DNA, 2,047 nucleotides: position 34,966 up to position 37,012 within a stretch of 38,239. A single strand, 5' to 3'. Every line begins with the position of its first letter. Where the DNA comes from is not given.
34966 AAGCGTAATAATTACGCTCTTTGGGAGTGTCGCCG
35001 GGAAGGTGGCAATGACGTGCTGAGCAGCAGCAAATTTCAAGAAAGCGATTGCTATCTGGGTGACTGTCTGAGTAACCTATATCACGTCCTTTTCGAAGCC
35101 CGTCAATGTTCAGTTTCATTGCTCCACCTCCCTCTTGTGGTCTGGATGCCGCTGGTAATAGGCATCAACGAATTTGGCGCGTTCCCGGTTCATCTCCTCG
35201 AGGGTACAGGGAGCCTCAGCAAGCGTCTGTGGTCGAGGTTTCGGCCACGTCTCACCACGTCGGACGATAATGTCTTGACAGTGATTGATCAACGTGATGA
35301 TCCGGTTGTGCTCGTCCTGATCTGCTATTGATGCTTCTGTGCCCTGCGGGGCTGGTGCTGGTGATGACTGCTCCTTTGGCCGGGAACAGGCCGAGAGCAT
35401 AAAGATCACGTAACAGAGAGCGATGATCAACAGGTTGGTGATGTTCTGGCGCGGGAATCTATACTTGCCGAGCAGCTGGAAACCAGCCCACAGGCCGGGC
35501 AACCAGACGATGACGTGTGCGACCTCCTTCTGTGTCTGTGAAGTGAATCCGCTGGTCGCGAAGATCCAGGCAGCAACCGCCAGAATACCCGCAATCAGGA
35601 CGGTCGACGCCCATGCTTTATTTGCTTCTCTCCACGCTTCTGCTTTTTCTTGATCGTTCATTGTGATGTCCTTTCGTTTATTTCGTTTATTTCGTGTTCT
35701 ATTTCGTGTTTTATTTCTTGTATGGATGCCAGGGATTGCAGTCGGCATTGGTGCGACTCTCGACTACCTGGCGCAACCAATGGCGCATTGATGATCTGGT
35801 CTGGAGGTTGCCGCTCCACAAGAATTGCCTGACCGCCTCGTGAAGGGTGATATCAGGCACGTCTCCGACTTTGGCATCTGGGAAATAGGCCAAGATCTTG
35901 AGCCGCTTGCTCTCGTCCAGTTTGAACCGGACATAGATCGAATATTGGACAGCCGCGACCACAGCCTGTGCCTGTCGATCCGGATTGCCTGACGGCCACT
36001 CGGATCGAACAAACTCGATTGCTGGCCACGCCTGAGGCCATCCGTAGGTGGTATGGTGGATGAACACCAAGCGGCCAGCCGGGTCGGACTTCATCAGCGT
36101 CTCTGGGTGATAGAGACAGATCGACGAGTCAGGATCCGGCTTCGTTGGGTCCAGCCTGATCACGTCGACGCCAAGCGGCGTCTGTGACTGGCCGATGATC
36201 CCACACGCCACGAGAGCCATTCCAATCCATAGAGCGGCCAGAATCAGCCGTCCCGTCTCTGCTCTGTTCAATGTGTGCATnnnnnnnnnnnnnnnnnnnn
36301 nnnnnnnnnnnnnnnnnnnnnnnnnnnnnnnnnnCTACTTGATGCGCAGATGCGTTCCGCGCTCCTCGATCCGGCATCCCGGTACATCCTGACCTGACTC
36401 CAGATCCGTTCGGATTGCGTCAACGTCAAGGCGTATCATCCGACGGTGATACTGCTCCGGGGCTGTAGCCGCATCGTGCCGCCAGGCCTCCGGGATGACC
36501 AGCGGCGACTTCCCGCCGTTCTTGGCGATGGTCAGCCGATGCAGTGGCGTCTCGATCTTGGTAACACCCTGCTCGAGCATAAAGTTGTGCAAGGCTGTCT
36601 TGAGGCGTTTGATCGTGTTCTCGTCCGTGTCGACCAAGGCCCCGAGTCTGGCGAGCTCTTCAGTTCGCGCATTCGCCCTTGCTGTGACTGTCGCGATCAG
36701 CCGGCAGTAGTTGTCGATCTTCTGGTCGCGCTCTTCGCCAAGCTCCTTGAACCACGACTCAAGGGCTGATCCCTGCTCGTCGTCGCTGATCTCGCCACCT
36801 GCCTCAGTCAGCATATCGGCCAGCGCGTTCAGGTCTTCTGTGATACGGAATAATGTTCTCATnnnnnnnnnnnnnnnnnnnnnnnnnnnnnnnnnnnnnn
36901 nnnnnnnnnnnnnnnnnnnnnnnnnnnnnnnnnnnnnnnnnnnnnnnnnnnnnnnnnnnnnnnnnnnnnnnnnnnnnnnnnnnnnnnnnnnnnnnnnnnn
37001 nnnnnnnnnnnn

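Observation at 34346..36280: Uncharacterised envelope-directed cassette at the distal end of the early leftward operon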

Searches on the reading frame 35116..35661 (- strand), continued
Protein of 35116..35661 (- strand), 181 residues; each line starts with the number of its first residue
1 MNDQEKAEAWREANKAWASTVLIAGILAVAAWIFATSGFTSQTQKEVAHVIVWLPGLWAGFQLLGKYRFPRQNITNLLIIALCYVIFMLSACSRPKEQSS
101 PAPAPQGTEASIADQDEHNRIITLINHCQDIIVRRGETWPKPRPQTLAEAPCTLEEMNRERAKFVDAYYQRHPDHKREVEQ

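Call 66: search_protein_families(library=ncbifam, proteins=[P0001, P0002, P0003, P0005, P0006, P0007, P0009, P0010, P0011, P0012], max_evalue=0.05)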
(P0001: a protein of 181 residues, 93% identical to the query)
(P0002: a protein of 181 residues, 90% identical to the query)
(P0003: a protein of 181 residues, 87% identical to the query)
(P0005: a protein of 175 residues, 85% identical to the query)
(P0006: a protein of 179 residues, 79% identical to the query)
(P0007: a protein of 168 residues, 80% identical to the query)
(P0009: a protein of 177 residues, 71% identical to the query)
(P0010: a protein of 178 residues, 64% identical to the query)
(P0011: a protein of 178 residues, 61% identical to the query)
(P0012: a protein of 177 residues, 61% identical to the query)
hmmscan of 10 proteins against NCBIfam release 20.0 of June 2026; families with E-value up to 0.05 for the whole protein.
P0001 (181 aa): 1 family
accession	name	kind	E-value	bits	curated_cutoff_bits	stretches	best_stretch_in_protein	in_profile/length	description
NF058595.1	invert_tail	domain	0.0072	16.6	37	1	45-110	22-88/113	lipo-invert putative C-terminal anchoring domain-containing protein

P0002 (181 aa): 1 family
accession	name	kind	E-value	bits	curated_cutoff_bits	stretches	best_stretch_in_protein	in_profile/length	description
NF058595.1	invert_tail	domain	0.0037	17.6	37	1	38-110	15-88/113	lipo-invert putative C-terminal anchoring domain-containing protein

P0003 (181 aa): 1 family
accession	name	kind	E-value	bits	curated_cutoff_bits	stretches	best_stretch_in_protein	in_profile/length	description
NF058595.1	invert_tail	domain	0.0018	18.6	37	1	48-110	25-88/113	lipo-invert putative C-terminal anchoring domain-containing protein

P0005 (175 aa): 1 family
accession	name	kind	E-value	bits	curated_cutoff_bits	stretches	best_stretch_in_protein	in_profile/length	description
NF058595.1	invert_tail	domain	0.047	14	37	0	42-102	19-82/113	lipo-invert putative C-terminal anchoring domain-containing protein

P0006 (179 aa): 3 families
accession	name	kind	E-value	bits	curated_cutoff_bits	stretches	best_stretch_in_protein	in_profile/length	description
NF033894.1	Eex_IncN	subfamily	0.0035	17.2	33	1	77-120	4-39/65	EexN family lipoprotein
NF058595.1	invert_tail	domain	0.011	16.1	37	0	41-101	18-81/113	lipo-invert putative C-terminal anchoring domain-containing protein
TIGR03042.1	PS_II_psbQ_bact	equivalog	0.041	13.7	106.9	0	77-107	4-34/142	photosystem II protein PsbQ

P0007 (168 aa): 3 families
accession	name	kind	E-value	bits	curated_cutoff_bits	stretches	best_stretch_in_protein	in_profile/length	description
NF058595.1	invert_tail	domain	0.0099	16.2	37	1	31-96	19-87/113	lipo-invert putative C-terminal anchoring domain-containing protein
TIGR03513.1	GldL_gliding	equivalog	0.01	15.8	68.3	0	7-46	29-65/247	type IX secretion system motor protein PorL/GldL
TIGR02205.1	septum_zipA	equivalog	0.017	15.2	119.65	0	9-26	5-22/284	cell division protein ZipA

P0009 (177 aa): 0 families

P0010 (178 aa): 1 family
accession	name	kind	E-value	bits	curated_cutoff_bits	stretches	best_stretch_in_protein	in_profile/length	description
TIGR02898.1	spore_YhcN_YlaJ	subfamily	0.039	14.3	99.75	0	79-119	2-40/158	YhcN/YlaJ family sporulation lipoprotein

P0011 (178 aa): 2 families
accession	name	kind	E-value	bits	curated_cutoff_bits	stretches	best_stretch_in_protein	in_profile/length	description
NF041424.1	Brachy_memb_1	equivalog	0.0006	19.6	140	1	12-94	6-85/306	WESB_1763 family membrane protein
NF040963.1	MamI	equivalog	0.0085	15.9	80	1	78-105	35-56/69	magnetosome protein MamI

P0012 (177 aa): 2 families
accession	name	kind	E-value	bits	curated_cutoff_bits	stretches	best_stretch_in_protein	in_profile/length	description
NF040963.1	MamI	equivalog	0.024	14.5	80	0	78-105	35-56/69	magnetosome protein MamI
NF041424.1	Brachy_memb_1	equivalog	0.035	13.8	140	1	11-92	5-83/306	WESB_1763 family membrane protein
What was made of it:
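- N-terminal signal regions of the EexN, PsbQ and YhcN lipoprotein models align to residues 77-120 (call 66). Several lipoprotein HMM N-termini align there (call 66).
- Tried and rejected: Rejected, because the match covers only the signal peptide and lipobox (call 66).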

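Call 76: search_solved_structures(query=A1, max_evalue=5)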
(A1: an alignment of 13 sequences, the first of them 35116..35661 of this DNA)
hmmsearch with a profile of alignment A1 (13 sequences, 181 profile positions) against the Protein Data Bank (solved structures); distinct sequences matched with E-value up to 5: 0.

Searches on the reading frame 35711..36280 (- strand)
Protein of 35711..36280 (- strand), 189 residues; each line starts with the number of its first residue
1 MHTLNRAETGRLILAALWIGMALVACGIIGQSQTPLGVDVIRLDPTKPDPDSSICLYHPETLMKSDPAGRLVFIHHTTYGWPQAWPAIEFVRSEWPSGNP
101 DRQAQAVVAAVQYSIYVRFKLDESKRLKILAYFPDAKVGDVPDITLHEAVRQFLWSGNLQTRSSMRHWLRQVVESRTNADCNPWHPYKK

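Call 5: search_protein_families(library=pfam, proteins=[window:35711-36280:-], max_evalue=1)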
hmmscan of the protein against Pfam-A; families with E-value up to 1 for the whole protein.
window:35711-36280:- (189 aa): 0 families

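Call 6: search_protein_families(library=phrogs, proteins=[window:35711-36280:-], max_evalue=1)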
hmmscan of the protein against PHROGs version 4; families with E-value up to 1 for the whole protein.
window:35711-36280:- (189 aa): 1 family
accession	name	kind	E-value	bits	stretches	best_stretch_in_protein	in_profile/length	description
phrog_27654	-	unknown function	0.35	11.3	1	140-178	214-252/255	-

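Call 9: find_encoding_contigs(protein=window:35711-36280:-, flank=10000, max_places=6)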
Protein window:35711-36280:- (189 aa): 1 contig read that carries it; 1 place shown.
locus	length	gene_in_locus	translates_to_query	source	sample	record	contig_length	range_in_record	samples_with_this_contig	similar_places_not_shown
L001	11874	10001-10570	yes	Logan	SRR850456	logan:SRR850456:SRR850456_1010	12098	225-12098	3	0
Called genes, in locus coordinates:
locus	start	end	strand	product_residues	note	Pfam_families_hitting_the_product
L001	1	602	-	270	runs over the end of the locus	-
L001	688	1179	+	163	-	-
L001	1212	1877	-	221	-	-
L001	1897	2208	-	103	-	PF05551:zf-His_Me_endon (weak), PF13392:HNH_3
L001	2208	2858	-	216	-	PF22769:DCD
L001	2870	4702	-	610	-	PF00271:Helicase_C (faint), PF04851:ResIII, PF00270:DEAD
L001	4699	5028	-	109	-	-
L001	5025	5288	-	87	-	PF08774:VRR_NUC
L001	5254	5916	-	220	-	-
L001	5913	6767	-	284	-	PF13730:HTH_36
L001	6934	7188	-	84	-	-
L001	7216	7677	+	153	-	-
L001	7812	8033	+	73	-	-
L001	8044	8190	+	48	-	-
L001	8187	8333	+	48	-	-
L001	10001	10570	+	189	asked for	-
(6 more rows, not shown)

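Call 15: find_related_loci(query=window:35711-36280:-, collection=viral_contigs, flank=6000)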
Query window:35711-36280:- (189 aa) in viral_contigs; peptide patterns used: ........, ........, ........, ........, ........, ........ (x = any residue, [..] = any of these).
8 stretches matched a pattern; 6 encode a relative of the query (tblastn E <= 1e-3); 6 distinct loci.
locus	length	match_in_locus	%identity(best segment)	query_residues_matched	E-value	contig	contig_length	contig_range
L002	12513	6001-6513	49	13-189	3e-57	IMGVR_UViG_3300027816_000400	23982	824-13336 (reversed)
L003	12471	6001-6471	53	27-189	1e-56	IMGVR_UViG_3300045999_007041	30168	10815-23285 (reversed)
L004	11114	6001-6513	49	13-189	2e-56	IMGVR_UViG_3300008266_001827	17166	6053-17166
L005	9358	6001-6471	51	27-189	6e-56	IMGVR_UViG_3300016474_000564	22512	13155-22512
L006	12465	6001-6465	50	27-187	1e-54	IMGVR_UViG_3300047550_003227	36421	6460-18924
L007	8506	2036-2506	49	27-189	7e-54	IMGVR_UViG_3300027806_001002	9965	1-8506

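Call 21: find_homologous_proteins(query=window:35711-36280:-, max_evalue=0.001)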
Query window:35711-36280:- (189 aa): 11 proteins with E <= 0.001 among 205 candidates.
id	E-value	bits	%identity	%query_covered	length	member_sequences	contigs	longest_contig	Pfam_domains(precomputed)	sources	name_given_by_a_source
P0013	2.2e-123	427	96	100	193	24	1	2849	-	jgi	-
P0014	1.0e-101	356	77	100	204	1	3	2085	-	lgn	-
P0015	1.5e-101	356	84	94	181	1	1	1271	-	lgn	-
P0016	1.9e-101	355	78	100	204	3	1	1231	-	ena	-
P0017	2.9e-91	322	84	86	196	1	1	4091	-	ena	-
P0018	2.0e-53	199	57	74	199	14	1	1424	-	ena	-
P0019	2.0e-52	195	48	98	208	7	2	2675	-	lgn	-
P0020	4.6e-52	194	51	86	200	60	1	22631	-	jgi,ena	-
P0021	3.0e-51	192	49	94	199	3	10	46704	-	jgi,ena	-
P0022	1.3e-50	189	49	86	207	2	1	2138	-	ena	-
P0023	1.7e-46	176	45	93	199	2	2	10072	-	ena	-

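Call 24: find_related_loci(query=A2, collection=genome_contigs, flank=6000)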
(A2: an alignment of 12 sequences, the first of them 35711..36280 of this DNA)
Query A2 (189 aa) in genome_contigs; peptide patterns used: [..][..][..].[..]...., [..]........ (x = any residue, [..] = any of these).
18 stretches matched a pattern, but none encodes a relative of the query by tblastn (E <= 1e-3).
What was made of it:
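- Tried and rejected: The A profile is absent from 185,579 species genomes (call 24).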

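Call 30: search_dna_similar(query=window:35711-36280:-, collection=phages, mode=protein, max_evalue=0.01, max_rows=15)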
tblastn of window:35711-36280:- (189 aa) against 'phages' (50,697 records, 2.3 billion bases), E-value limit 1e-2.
No match.

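Call 38: predict_structure(alignment_id=A2)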
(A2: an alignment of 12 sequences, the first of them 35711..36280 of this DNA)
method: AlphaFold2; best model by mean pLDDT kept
length: 189 residues; sequences in the alignment: 12
mean_pLDDT: 53.0   pTM: 0.45
mean pLDDT of the five models: 53.0, 50.7, 49.7, 48.5, 47.5
residues with pLDDT >= 90: 0; 70-90: 30; 50-70: 70; < 50: 89
segments of 3 or more residues with pLDDT < 50: 1-4, 24-53, 76-82, 116-121, 129-136, 138-165, 185-189
pLDDT, mean of each block of 10 residues (from residue 1): 50 62 43 28 34 58 72 52 67 81 70 54 48 44 46 47 50 55 47
secondary structure, 60 per line:
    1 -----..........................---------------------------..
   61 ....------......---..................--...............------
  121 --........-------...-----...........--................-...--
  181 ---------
elements in order: H6-31 H59-64 E71-76 E80-86 H87-97 H100-114 H123-130 H146-156 H159-174

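Call 43: search_protein_representatives(alignment_id=A2)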
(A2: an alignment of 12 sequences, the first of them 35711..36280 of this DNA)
Query: 12 sequences, 198 profile positions. Proteins with E-value up to 0.001 (for the whole library): 35; up to 1e-10: 24; up to 1e-30: 7. The best 35 are listed.
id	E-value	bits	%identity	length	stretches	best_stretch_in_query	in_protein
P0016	5.2e-105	365.4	-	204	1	1-196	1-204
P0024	6.1e-60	218.3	-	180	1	27-196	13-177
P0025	1.7e-57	210.3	-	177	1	12-125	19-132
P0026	6.2e-43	162.8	-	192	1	18-196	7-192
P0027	1.7e-38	148.3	-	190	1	29-195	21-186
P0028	4.8e-37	143.5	-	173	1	27-195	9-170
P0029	1.2e-35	139.0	-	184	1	3-189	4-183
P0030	3.0e-29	118.1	-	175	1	22-196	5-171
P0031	1.5e-28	115.8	-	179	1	24-189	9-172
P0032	3.0e-28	114.9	-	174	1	27-194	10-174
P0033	9.6e-28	113.2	-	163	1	28-189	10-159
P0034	6.8e-25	103.9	-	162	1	33-191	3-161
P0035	3.6e-20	88.5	-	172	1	28-194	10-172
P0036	3.4e-19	85.3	-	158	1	29-189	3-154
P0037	1.7e-17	79.7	-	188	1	18-190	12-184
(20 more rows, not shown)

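Call 45: search_protein_families(library=pfam, alignment_id=A4, max_evalue=0.01)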
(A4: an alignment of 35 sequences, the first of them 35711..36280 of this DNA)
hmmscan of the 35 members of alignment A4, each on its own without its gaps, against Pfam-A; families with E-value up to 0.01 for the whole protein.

A. member 1, window:35711-36280:- (189 aa): 0 families

B. families by the number of members that match (of 35 scanned): 2 families
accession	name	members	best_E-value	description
PF24189.1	Ig_RSC4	1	0.00015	RSC4 Ig-like domain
PF18714.6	PI-TkoII_IV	1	0.0038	DNA polymerase II intein Domain IV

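Call 46: search_solved_structures(query=A4, max_evalue=1)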
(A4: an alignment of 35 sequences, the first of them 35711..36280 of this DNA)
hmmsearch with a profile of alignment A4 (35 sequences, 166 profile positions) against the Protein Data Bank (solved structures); distinct sequences matched with E-value up to 1: 2.
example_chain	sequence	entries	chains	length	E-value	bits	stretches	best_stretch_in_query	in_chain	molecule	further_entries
8gn9_A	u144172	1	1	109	0.18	14.5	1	107-156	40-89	Stomatin homolog PH1511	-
3bk6_A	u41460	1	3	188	0.58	12.9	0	106-156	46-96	PH stomatin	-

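Call 61: search_protein_families(library=padloc, proteins=[window:35711-36280:-, L006:6480-6776:+], max_evalue=0.1)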
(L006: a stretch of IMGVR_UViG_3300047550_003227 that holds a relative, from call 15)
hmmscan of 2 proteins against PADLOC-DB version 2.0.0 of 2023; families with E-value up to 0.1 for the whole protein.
window:35711-36280:- (189 aa): 0 families

L006:6480-6776:+ (99 aa): 0 families

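Call 62: search_protein_families(library=ncbifam, proteins=[window:35711-36280:-, L006:6480-6776:+], max_evalue=0.1)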
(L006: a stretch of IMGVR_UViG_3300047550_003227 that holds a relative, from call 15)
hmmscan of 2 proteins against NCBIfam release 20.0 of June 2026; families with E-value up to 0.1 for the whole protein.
window:35711-36280:- (189 aa): 0 families

L006:6480-6776:+ (99 aa): 1 family
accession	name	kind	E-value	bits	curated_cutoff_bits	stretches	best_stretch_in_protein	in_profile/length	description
TIGR01949.1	ADH_synth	equivalog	0.019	14.6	299.45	1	13-78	85-149/255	2-amino-3,7-dideoxy-D-threo-hept-6-ulosonate synthase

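Call 79: fold_search(model_id=the predicted structure, library=pdb)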
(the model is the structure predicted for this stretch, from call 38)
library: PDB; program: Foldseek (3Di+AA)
matches with E <= 10: 33; with E <= 0.001: 0
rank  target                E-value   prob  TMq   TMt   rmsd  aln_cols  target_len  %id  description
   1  6lts_F                1.4e+00  0.06  0.16  0.13  12.3       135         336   12  Crystal structure of Thermus thermophilus transcription initiation complex comprising a truncated sigma finger (released 2020-03-11)
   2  5e17_F                1.5e+00  0.05  0.15  0.12  13.6       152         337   14  T. thermophilus transcription initiation complex having a RRR discriminator sequence and a nontemplate-strand length c (released 2016-03-09)
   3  5cwp                  2.0e+00  0.08  0.18  0.16  13.3       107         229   16  Crystal structure of de novo designed helical repeat protein DHR79 (released 2015-12-16)
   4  4g7h_F                2.0e+00  0.06  0.17  0.12  12.2       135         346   12  Crystal structure of Thermus thermophilus transcription initiation complex (released 2012-10-31)
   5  6pss_J                2.8e+00  0.03  0.15  0.04  13.6       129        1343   12  Escherichia coli RNA polymerase promoter unwinding intermediate (TRPi1.5a) with TraR and mutant rpsT P2 promoter (released 2020-03-25)
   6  7rmx                  3.2e+00  0.14  0.23  0.20   7.5        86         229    7  Structure of De Novo designed tunable symmetric protein pockets (released 2022-08-03)
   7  7chw_D                3.3e+00  0.02  0.13  0.04  13.0       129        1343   10  Cryo-EM structure of an Escherichia coli RNAP-promoter open complex (RPo) (released 2020-08-12)
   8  7xdi_E                3.5e+00  0.06  0.13  0.14  11.8        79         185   13  Tail structure of bacteriophage SSV19 (released 2022-08-10)
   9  4yln_D                3.5e+00  0.02  0.15  0.04  13.5       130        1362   11  E. coli Transcription Initiation Complex - 17-bp spacer and 4-nt RNA (released 2015-04-22)
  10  5e18_F                4.7e+00  0.03  0.18  0.13  13.0       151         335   14  T. thermophilus transcription initiation complex having a YYY discriminator sequence and a nontemplate-strand length c (released 2016-03-09)
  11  7rdq_F                5.3e+00  0.03  0.18  0.13  12.2       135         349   15  Cryo-EM structure of Thermus thermophilus reiterative transcription complex with 11nt oligo-G RNA (released 2022-02-02)
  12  9pfq_D                6.7e+00  0.01  0.12  0.03  12.8        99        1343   13  The cryo-EM structure of C. crescentus DriD-ssDNA-RNAP-Sigma73-bapE promoter transcription activation complex (released 2026-02-25)
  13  7p7q_M                7.1e+00  0.04  0.16  0.20   6.4        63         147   11  E. faecalis 70S ribosome bound by PoxtA-EQ2, high-resolution combined volume (released 2022-02-23)
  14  6w2r_B                7.1e+00  0.03  0.16  0.14  10.2        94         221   22  Junction 19, DHR54-DHR79 (released 2020-04-15)
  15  6w2r_C                7.1e+00  0.03  0.14  0.13  14.5       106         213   16  Junction 19, DHR54-DHR79 (released 2020-04-15)
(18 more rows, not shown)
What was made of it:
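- The A model is unusable (pLDDT 53; calls 38, 79).
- Tried and rejected: The AF2 model of A has pLDDT 53, so its Foldseek hits are meaningless (all E > 1; calls 38, 79).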

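Call 83: find_encoding_contigs(protein=P0030, flank=3000, max_places=3)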
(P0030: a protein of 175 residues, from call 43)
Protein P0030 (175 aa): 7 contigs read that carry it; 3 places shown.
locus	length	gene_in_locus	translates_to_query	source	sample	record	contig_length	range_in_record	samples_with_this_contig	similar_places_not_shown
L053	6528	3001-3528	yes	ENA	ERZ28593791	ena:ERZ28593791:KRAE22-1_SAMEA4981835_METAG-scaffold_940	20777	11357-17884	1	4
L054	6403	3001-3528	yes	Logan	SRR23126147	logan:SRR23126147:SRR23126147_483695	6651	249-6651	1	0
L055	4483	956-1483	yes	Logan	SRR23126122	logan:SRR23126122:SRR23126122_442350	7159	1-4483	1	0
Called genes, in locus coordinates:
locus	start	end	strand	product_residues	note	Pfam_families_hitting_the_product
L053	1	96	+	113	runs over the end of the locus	-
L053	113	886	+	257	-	-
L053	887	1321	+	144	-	-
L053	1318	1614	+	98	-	-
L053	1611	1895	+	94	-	-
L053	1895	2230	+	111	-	-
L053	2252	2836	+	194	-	-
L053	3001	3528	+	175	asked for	-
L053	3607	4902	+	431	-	PF01555:N6_N4_Mtase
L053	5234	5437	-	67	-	-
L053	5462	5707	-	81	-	-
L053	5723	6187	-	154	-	-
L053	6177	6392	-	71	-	-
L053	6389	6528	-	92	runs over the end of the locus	-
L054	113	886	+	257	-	-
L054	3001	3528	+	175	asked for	-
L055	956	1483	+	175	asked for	-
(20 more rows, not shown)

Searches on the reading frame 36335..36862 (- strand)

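Call 5: search_protein_families(library=pfam, proteins=[window:36335-36862:-], max_evalue=1)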
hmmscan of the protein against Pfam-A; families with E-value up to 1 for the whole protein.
window:36335-36862:- (175 aa): 3 families
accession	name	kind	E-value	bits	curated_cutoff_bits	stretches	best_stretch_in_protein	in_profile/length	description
PF05565.16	Sipho_Gp157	-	5e-30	105.1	28.6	1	3-175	1-162/162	Siphovirus Gp157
PF13740.12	ACT_6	-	0.089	13.2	23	1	73-101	44-72/76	ACT domain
PF00275.25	EPSP_synthase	-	0.11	11.6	22.8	1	48-85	325-362/417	EPSP synthase (3-phosphoshikimate 1-carboxyvinyltransferase)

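Call 6: search_protein_families(library=phrogs, proteins=[window:36335-36862:-], max_evalue=1)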
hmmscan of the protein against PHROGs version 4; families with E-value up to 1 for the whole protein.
window:36335-36862:- (175 aa): 5 families
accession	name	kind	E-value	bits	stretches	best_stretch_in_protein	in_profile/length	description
phrog_253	-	DNA, RNA and nucleotide metabolism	1.6e-27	97.4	1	1-175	6-167/169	Mu Gam-like end protection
phrog_20203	-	unknown function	0.0045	18.1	1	98-174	4-74/75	-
phrog_14706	-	unknown function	0.029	16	1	32-98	31-94/97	-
phrog_2658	-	other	0.067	14.5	1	30-92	67-125/126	hol-like chemotaxis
phrog_32254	-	unknown function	0.4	11.7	1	121-152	31-62/131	-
